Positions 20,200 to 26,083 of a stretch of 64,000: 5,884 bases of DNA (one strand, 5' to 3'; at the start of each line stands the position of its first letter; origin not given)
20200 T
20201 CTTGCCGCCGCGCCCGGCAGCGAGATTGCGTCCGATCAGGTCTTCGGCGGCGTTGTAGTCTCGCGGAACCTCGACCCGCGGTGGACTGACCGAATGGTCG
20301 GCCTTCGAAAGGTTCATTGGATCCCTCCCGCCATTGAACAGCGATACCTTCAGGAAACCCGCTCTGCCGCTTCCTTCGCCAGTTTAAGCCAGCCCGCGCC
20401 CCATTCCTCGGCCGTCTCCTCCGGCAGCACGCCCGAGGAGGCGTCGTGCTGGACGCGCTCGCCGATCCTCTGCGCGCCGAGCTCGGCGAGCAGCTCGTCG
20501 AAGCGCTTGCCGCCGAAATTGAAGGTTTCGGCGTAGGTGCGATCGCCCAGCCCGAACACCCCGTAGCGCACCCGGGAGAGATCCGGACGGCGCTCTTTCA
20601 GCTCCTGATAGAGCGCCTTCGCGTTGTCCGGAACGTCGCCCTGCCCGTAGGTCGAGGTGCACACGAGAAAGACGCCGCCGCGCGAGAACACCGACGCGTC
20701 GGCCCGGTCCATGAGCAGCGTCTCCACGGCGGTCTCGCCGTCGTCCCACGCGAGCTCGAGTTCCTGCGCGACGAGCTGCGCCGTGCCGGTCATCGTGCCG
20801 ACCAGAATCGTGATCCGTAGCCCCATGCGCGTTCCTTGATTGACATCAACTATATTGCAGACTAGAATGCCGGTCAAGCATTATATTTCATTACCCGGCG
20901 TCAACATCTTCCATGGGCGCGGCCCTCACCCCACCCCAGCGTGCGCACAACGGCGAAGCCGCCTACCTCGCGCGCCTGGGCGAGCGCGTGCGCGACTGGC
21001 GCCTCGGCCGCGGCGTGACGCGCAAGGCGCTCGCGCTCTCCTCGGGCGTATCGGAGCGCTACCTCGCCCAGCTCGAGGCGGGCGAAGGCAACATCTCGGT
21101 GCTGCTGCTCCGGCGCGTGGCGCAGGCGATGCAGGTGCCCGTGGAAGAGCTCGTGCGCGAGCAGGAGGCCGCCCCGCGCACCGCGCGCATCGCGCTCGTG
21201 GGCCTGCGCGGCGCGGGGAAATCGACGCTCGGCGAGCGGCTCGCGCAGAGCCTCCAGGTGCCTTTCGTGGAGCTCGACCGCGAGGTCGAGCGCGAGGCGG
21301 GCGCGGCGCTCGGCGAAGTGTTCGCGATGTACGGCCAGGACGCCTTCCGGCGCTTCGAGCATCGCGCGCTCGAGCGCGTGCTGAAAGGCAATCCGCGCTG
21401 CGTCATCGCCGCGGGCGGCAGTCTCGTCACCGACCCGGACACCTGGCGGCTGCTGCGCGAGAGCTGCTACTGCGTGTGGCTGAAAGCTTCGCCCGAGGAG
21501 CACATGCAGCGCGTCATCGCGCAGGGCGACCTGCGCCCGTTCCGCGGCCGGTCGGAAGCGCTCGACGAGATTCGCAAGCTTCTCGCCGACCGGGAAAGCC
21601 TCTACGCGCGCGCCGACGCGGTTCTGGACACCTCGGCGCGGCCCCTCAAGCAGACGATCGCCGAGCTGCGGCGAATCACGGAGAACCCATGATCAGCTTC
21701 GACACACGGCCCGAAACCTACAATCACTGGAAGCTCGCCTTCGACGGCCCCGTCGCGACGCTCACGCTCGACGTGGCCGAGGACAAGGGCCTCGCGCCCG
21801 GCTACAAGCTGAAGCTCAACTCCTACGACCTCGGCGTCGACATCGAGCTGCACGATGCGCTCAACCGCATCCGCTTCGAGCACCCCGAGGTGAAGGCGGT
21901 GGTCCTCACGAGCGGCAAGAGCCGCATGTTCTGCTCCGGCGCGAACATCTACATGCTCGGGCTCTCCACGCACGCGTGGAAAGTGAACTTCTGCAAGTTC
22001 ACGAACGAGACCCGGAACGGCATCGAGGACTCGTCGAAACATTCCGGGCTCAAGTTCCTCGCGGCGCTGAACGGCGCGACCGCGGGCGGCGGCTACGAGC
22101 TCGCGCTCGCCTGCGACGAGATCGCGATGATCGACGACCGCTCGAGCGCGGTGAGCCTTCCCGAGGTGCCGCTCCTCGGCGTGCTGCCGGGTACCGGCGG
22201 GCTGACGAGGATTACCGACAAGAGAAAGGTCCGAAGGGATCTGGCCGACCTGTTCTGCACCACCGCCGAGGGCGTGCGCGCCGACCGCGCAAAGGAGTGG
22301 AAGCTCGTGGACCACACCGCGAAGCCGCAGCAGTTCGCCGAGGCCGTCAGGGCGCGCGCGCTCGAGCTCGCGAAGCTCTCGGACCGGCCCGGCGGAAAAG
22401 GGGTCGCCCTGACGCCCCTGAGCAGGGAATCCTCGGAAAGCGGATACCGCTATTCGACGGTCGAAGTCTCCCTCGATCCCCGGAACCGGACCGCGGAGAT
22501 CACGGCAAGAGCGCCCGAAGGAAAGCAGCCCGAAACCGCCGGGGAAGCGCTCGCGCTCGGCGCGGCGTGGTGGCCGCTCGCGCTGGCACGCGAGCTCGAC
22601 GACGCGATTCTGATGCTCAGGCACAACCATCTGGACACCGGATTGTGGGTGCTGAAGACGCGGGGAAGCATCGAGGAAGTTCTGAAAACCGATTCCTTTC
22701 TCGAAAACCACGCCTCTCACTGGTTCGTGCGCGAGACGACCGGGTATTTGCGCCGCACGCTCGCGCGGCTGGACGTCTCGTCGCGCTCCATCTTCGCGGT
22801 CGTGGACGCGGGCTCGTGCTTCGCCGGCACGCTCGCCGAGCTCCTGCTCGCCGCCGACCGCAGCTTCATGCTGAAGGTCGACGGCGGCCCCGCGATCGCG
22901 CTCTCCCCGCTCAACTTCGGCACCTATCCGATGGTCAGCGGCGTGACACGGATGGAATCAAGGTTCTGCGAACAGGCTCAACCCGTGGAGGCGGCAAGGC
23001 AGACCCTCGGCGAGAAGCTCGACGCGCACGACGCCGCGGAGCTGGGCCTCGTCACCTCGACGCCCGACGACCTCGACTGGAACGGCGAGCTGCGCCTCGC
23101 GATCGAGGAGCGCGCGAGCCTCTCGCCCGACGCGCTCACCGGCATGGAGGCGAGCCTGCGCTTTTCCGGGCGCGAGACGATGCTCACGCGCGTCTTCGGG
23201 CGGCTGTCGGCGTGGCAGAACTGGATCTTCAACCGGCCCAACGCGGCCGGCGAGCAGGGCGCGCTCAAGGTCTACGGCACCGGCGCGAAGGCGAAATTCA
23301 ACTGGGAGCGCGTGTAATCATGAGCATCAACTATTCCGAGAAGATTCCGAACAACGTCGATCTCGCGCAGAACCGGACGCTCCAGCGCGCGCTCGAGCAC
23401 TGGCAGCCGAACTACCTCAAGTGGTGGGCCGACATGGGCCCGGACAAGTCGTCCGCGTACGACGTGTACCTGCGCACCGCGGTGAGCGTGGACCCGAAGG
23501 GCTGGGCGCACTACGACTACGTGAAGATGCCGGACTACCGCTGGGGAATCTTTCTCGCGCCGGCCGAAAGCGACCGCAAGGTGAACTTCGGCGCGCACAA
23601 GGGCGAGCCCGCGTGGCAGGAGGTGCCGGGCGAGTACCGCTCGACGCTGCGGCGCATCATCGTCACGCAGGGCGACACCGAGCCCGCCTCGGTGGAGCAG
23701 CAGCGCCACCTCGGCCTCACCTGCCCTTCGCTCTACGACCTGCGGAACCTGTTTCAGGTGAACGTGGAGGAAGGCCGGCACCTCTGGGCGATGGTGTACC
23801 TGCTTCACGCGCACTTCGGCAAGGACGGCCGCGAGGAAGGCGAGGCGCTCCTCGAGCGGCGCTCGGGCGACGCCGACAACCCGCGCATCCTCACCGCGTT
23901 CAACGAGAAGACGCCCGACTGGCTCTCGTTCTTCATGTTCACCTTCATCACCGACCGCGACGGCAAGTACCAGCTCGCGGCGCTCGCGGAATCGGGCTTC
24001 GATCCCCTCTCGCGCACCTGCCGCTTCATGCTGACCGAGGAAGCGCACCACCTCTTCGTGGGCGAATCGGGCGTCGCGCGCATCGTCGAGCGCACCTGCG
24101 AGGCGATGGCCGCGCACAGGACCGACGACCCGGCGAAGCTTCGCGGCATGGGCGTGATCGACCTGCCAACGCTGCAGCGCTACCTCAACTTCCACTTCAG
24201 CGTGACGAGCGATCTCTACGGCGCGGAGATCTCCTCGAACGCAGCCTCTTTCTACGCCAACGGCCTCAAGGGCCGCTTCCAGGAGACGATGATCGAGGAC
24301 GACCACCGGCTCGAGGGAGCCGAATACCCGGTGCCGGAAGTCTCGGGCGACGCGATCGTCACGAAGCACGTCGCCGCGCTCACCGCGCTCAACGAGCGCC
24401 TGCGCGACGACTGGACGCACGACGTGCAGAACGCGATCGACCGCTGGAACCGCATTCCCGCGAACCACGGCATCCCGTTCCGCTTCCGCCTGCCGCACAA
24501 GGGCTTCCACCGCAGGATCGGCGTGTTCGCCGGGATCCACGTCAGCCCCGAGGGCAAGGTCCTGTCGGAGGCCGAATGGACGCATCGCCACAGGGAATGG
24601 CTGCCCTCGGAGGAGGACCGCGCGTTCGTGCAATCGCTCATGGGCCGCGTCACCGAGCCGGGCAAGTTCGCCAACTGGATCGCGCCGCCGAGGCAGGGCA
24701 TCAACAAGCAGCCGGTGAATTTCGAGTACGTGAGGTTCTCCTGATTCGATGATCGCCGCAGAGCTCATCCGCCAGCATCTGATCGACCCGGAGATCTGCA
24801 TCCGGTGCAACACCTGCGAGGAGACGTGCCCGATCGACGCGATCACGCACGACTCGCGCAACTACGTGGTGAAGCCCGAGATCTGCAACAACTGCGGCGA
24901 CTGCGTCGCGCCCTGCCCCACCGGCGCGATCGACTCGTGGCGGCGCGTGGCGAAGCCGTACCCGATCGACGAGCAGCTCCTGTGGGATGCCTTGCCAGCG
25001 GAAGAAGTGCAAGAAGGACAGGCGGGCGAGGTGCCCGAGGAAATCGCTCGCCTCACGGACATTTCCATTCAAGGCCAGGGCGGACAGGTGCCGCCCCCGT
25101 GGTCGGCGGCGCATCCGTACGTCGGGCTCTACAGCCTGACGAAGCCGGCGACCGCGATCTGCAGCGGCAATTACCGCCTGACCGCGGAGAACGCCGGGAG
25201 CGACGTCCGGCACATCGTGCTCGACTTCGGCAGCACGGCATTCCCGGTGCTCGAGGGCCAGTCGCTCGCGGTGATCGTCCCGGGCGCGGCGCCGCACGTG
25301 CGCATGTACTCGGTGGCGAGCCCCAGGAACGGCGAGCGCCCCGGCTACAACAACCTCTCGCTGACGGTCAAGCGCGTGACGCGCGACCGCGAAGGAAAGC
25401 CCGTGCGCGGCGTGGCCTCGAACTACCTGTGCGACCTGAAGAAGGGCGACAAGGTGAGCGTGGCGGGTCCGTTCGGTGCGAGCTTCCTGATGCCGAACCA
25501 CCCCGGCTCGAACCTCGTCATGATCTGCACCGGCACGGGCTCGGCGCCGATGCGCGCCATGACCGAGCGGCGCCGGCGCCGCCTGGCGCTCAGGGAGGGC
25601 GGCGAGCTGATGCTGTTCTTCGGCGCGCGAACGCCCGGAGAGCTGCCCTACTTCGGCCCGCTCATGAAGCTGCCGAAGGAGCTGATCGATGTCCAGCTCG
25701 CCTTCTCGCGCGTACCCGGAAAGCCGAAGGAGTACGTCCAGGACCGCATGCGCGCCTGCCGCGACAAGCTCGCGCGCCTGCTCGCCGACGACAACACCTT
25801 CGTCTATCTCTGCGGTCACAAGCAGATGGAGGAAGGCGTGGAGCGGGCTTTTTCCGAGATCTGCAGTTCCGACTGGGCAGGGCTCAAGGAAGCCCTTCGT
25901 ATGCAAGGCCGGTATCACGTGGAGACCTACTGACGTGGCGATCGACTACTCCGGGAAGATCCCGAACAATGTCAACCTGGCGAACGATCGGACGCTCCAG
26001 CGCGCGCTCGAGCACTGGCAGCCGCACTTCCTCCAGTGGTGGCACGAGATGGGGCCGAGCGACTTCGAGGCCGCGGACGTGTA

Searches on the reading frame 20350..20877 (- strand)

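Call 18: search_protein_families(library=pfam, proteins=[window:20350-20877:-])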
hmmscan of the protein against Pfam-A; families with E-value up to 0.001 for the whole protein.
window:20350-20877:- (175 aa): 1 family
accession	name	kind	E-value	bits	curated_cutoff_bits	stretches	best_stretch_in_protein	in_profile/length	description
PF00258.30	Flavodoxin_1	-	8e-27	94.6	25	1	24-159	1-143/143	Flavodoxin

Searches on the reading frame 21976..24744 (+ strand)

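Call 20: search_protein_families(library=pfam, proteins=[window:21976-24744:+])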
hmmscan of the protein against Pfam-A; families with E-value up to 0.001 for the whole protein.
window:21976-24744:+ (922 aa): 1 family
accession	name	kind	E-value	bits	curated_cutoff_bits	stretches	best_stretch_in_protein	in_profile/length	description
PF05138.18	PaaA_PaaC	-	2.8e-05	23.9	28.5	1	550-709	10-165/263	Phenylacetic acid catabolic protein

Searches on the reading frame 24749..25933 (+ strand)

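Call 20: search_protein_families(library=pfam, proteins=[window:24749-25933:+])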
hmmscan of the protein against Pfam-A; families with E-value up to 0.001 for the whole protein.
window:24749-25933:+ (394 aa): 11 families
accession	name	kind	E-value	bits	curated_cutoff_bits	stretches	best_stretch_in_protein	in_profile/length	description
PF00175.26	NAD_binding_1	-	2.7e-11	44.5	22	1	258-365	1-108/109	Oxidoreductase NAD-binding domain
PF00037.32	Fer4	-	3.5e-11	42.9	21.1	2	12-33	3-24/24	4Fe-4S binding domain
PF12837.12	Fer4_6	-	2.8e-08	33.7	25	1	12-32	4-24/24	4Fe-4S binding domain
PF12838.12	Fer4_7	-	3e-08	34.5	27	1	17-60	2-52/52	4Fe-4S dicluster domain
PF12797.12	Fer4_2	-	1.9e-07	31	24.5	1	11-28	4-21/22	4Fe-4S binding domain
PF14697.11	Fer4_21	-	2.2e-07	31.3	35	1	12-61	3-57/59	4Fe-4S dicluster domain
PF13237.11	Fer4_10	-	2.4e-07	31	25.5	1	11-57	3-53/53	4Fe-4S dicluster domain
PF13187.11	Fer4_9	-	4.2e-07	30.3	27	1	17-61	2-52/52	4Fe-4S dicluster domain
PF13484.11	Fer4_16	-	1e-06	29.9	30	0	46-67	2-24/66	4Fe-4S double cluster binding domain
PF00970.30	FAD_binding_6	-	1.2e-05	26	21.1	1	164-244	27-96/99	Oxidoreductase FAD-binding domain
PF25160.1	LdpA_Fe-S-bd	-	4.9e-05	23.5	27.6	1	17-63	5-45/49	LdpA Fe-S cluster-binding domain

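Call 59: search_protein_families(library=ncbifam, proteins=[window:24749-25933:+], max_evalue=0.00001)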
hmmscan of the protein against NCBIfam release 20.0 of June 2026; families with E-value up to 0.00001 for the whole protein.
window:24749-25933:+ (394 aa): 34 families (the best 25 are shown)
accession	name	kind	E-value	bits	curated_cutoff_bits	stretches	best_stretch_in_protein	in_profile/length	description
TIGR03224.1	benzo_boxA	equivalog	1.7e-185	616.8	459.2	1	7-394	2-411/411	benzoyl-CoA 2,3-epoxidase subunit BoxA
NF045929.1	FNRPetHCyano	equivalog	1.3e-49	169.1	600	1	125-394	120-411/411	ferredoxin--NADP reductase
NF058510.1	bifunc_CpcD_PetH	exception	5.8e-48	163.6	635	1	125-394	116-405/405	bifunctional rod-capping linker CpcD/ferredoxin--NADP reductase PetH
TIGR01931.1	cysJ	equivalog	2.1e-27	96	668.15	1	184-375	383-571/597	assimilatory sulfite reductase (NADPH) flavoprotein subunit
NF004859.0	PRK06214.1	equivalog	1e-25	90.4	432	1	185-374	326-512/539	sulfite reductase subunit alpha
NF008197.0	PRK10953.1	equivalog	5.3e-22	77.8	838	1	185-374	388-574/601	NADPH-dependent assimilatory sulfite reductase flavoprotein subunit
NF040810.1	BenC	equivalog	1.9e-13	50.3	430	1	162-370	129-317/333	benzoate 1,2-dioxygenase electron transfer component BenC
TIGR01941.1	nqrF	equivalog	9e-12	44.6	295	1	184-364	206-384/405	NADH:ubiquinone reductase (Na(+)-transporting) subunit F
NF058577.1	FdxA_fam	equivalog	1e-11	44.8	65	1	16-60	8-52/52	4Fe-4S ferredoxin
NF045803.1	MethMoxFADbindMmoC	equivalog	1.9e-11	43.3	500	1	163-370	136-327/343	aromatic/alkene monooxygenase hydroxylase FAD-binding subunit MmoC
NF040770.1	hetero_SS_HdrA2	exception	2.3e-10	39.2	1100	1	11-63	573-625/777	CoB-CoM heterodisulfide reductase HdrA2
TIGR01944.1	rnfB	subfamily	5e-10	39.2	68.7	1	11-66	109-165/190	RnfABCDGE type electron transport complex subunit B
NF009805.0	PRK13289.1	equivalog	2e-09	36.9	432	1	180-366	200-375/399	NO-inducible flavohemoprotein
NF045874.1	Vhu_polyferre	exception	3e-09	36.1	600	1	7-79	188-262/381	F420-non-reducing hydrogenase associated-polyferredoxin VhuB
NF006220.0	PRK08345.1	subfamily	3.7e-09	36.2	395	1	223-326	83-186/294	cytochrome-c3 hydrogenase subunit gamma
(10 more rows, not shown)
